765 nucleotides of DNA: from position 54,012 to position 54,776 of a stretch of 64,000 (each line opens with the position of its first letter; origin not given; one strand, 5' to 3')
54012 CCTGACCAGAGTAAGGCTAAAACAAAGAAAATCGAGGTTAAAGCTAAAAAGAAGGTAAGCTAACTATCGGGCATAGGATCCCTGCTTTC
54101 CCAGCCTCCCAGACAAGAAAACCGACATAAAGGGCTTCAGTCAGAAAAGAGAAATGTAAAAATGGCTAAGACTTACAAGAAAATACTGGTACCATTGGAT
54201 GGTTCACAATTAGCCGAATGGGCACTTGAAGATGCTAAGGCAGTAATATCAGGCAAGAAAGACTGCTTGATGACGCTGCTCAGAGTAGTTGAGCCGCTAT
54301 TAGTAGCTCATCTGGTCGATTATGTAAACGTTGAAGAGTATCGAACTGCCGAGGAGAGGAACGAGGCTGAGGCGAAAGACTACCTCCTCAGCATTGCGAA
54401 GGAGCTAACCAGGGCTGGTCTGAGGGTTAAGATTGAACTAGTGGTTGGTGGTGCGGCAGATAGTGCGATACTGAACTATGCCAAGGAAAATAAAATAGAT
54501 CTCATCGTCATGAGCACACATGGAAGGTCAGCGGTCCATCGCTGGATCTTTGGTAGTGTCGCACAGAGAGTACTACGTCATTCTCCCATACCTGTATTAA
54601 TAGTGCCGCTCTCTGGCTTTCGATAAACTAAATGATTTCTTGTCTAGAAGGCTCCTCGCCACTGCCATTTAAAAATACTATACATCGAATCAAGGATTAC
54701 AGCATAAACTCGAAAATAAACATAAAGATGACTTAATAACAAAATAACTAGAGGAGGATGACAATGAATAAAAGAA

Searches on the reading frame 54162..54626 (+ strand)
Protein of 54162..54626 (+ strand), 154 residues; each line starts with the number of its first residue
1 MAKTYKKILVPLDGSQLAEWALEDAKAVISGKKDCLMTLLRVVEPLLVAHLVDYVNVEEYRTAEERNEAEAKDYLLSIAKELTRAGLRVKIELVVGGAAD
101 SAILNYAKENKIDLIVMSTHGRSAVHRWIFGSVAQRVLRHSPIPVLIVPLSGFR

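Call 10: search_protein_families(library=pfam, proteins=[window:54162-54626:+], max_evalue=0.01)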
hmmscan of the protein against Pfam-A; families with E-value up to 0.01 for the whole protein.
window:54162-54626:+ (154 aa): 1 family
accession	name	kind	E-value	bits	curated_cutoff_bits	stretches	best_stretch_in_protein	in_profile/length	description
PF00582.32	Usp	-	6.1e-32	111.5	24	1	5-149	2-141/141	Universal stress protein family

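Call 36: search_protein_families(library=ncbifam, proteins=[window:54162-54626:+], max_evalue=0.01)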
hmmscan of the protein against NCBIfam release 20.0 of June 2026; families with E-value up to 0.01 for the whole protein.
window:54162-54626:+ (154 aa): 4 families
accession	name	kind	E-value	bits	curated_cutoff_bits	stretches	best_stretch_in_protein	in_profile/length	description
NF008380.0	PRK11175.1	equivalog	3.9e-10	39.2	227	1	3-148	2-145/313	universal stress protein UspE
NF012000.0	PRK15456.1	equivalog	8.1e-09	35.7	189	1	5-148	2-141/142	universal stress protein UspG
NF011581.0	PRK15005.1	equivalog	3.2e-08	33.9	166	1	6-148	3-143/144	universal stress protein UspF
NF007512.0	PRK10116.1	equivalog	2.4e-05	24.4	167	1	69-152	63-141/142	universal stress protein UspC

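Call 70: search_protein_families(library=phrogs, proteins=[window:54162-54626:+], max_evalue=0.001)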
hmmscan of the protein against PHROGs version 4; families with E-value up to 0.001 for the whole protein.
window:54162-54626:+ (154 aa): 1 family
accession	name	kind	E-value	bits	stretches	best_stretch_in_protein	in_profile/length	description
phrog_6929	-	other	1.8e-19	71.6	1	1-148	1-146/162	universal stress protein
